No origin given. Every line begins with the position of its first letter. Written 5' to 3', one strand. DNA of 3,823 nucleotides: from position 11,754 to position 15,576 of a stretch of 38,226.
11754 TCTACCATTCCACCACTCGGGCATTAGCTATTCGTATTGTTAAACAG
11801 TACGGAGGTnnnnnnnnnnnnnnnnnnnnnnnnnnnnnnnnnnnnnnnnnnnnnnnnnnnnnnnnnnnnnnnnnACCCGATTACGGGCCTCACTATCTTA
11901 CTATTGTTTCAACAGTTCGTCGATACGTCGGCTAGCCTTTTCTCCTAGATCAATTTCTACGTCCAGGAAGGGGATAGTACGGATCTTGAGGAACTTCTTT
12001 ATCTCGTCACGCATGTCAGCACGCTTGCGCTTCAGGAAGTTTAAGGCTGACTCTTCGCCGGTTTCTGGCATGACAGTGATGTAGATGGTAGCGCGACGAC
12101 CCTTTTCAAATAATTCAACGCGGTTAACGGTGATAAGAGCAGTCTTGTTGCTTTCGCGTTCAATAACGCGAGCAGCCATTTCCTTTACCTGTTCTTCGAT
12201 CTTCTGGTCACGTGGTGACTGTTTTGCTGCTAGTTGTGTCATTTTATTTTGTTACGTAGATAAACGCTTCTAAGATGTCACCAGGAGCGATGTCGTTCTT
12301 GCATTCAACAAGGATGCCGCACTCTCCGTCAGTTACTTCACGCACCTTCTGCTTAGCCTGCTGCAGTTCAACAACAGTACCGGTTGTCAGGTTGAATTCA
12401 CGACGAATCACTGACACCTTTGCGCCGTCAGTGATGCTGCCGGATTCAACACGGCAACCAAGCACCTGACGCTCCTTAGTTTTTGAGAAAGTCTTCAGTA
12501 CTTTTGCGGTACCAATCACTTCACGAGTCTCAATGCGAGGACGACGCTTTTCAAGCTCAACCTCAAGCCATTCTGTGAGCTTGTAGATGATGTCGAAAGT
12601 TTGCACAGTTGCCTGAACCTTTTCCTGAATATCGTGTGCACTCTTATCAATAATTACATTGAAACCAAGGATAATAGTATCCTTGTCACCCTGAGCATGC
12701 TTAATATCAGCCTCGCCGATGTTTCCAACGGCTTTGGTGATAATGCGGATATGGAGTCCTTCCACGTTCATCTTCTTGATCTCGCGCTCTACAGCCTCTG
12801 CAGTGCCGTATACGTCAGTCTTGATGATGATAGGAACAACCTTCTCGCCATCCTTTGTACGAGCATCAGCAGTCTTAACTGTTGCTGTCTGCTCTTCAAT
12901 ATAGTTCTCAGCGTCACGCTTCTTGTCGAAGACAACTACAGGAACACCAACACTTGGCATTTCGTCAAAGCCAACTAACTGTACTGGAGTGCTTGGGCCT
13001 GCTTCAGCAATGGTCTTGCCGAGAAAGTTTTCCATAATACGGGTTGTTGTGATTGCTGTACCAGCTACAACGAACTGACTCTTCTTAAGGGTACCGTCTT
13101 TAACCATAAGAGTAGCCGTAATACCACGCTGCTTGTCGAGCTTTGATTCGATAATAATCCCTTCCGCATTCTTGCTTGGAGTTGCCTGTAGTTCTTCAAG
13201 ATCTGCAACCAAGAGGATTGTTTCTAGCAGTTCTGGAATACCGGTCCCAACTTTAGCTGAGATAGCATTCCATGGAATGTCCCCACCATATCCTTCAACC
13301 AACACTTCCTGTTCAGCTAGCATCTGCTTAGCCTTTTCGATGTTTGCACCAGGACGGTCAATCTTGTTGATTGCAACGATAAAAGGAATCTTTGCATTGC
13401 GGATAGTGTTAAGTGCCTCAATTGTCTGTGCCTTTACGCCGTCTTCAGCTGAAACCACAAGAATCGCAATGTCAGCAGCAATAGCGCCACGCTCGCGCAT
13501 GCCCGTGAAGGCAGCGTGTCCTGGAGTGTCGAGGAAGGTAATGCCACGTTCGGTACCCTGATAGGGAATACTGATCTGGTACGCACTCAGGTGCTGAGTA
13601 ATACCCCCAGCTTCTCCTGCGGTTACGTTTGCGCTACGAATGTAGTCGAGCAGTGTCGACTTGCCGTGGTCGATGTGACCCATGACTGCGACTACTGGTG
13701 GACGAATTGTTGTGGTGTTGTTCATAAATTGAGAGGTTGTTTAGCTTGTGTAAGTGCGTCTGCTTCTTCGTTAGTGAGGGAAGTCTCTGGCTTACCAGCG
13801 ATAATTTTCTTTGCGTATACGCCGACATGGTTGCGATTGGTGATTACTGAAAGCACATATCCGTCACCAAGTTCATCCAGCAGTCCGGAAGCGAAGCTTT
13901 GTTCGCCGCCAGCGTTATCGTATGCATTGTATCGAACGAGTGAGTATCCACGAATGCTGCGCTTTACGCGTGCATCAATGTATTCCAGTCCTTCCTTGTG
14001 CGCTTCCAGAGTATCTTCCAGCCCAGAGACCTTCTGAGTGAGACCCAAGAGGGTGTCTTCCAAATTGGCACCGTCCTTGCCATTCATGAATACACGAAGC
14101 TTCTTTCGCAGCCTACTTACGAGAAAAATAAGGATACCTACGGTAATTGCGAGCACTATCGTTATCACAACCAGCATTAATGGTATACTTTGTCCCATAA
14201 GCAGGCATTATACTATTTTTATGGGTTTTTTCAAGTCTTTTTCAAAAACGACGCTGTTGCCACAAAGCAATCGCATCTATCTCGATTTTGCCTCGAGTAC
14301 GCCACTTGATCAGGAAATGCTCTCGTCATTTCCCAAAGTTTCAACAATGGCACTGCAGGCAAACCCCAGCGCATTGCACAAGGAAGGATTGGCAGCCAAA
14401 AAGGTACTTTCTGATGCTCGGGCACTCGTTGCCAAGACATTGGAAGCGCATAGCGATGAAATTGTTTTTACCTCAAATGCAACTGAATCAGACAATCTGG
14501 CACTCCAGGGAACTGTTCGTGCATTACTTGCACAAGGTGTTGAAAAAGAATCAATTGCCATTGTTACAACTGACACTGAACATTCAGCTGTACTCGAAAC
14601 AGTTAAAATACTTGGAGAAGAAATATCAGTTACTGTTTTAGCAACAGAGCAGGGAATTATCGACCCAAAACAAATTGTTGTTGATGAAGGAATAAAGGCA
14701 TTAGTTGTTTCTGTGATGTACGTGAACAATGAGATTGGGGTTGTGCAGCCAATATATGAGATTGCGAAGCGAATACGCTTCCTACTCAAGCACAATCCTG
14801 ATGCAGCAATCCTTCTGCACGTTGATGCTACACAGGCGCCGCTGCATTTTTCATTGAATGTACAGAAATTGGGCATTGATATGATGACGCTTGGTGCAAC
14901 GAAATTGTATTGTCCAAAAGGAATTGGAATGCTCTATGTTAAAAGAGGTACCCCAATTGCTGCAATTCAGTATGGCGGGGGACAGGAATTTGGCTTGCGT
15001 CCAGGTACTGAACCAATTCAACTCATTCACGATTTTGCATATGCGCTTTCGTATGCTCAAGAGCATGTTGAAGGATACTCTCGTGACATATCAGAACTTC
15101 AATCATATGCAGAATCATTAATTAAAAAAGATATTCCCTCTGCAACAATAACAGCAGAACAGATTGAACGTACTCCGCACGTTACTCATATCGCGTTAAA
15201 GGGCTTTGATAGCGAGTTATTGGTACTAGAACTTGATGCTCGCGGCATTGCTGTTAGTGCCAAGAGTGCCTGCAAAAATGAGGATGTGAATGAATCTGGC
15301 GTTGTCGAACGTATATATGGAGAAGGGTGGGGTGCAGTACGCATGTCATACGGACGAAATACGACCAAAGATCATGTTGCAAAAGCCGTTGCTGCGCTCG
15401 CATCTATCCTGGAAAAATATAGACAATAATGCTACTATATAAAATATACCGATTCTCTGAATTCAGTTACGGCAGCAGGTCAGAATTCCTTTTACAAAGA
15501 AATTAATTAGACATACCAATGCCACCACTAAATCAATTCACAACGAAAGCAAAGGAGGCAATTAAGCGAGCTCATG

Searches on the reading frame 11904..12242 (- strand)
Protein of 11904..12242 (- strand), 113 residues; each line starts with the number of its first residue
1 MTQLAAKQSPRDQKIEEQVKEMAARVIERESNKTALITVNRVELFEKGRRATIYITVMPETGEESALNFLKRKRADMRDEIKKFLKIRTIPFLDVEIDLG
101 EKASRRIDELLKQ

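Call 5: search_protein_families(library=pfam, proteins=[window:11904-12242:-], max_evalue=0.01)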
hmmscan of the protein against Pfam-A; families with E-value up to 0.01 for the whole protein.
window:11904-12242:- (113 aa): 1 family
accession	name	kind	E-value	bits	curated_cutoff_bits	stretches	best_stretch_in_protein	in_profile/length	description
PF02033.23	RBFA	-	6.7e-13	49.3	34.7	1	11-111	1-105/105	Ribosome-binding factor A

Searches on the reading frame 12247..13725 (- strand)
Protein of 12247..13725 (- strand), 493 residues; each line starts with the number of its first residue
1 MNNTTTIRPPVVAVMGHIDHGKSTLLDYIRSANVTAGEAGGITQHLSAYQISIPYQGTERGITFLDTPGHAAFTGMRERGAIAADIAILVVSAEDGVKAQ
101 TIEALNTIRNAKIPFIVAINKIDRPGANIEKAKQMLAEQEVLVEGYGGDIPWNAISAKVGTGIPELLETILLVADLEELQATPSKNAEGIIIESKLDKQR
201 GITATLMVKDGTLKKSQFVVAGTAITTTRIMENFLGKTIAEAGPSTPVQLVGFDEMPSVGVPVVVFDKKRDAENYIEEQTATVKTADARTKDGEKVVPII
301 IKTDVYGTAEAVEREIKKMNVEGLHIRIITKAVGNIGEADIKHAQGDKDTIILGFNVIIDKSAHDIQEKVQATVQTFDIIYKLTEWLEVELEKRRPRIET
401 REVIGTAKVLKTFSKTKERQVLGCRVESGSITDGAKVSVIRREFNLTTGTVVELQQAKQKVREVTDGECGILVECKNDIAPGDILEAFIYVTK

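Call 5: search_protein_families(library=pfam, proteins=[window:12247-13725:-], max_evalue=0.01)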
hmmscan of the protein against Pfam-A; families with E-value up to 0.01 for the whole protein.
window:12247-13725:- (493 aa): 9 families
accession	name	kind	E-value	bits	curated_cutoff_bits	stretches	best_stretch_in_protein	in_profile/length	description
PF00009.33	GTP_EFTU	-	3.7e-37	128.2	26.5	1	12-171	6-183/188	Elongation factor Tu GTP binding domain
PF11987.13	IF-2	-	7.9e-23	81.1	27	1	277-385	6-114/117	Translation-initiation factor 2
PF22042.2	EF-G_D2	-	1.2e-20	73.8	27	1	187-260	2-78/84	Elongation factor G domain 2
PF01926.29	MMR_HSR1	-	1.2e-11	45.2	21.9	1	12-121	2-113/113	50S ribosome-binding GTPase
PF03144.31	GTP_EFTU_D2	-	3.6e-05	24.5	30.3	1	420-485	2-72/73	Elongation factor Tu domain 2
PF00350.29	Dynamin_N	-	0.00066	20.2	27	0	12-44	1-33/168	Dynamin family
PF00071.28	Ras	-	0.00073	19.6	21.6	1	13-170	3-156/162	Ras family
PF02421.24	FeoB_N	-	0.00095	19.2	27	1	12-168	3-154/156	Ferrous iron transport protein B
PF08477.19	Roc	-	0.0021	18.7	27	1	12-123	2-119/119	Ras of Complex, Roc, domain of DAPkinase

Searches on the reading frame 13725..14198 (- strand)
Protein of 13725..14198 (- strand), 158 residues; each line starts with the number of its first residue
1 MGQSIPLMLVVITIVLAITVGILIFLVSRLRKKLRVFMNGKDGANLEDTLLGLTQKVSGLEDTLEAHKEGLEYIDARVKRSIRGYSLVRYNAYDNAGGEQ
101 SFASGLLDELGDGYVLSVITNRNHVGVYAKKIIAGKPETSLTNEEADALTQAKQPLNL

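Call 5: search_protein_families(library=pfam, proteins=[window:13725-14198:-], max_evalue=0.01)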
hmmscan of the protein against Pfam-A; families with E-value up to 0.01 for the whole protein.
window:13725-14198:- (158 aa): 1 family
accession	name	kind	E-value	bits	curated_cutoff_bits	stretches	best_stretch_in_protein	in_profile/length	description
PF14584.11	DUF4446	-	2.6e-38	131.8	27.4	1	6-152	3-149/150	Protein of unknown function (DUF4446)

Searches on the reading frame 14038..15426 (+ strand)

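Call 6: search_protein_families(library=pfam, proteins=[window:14038-15426:+], max_evalue=0.01)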
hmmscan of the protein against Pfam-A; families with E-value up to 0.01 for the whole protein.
window:14038-15426:+ (463 aa): 1 family
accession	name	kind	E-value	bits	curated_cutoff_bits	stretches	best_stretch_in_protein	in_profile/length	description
PF00266.25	Aminotran_5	-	5.9e-52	177.3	21.5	1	80-447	1-368/371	Aminotransferase class-V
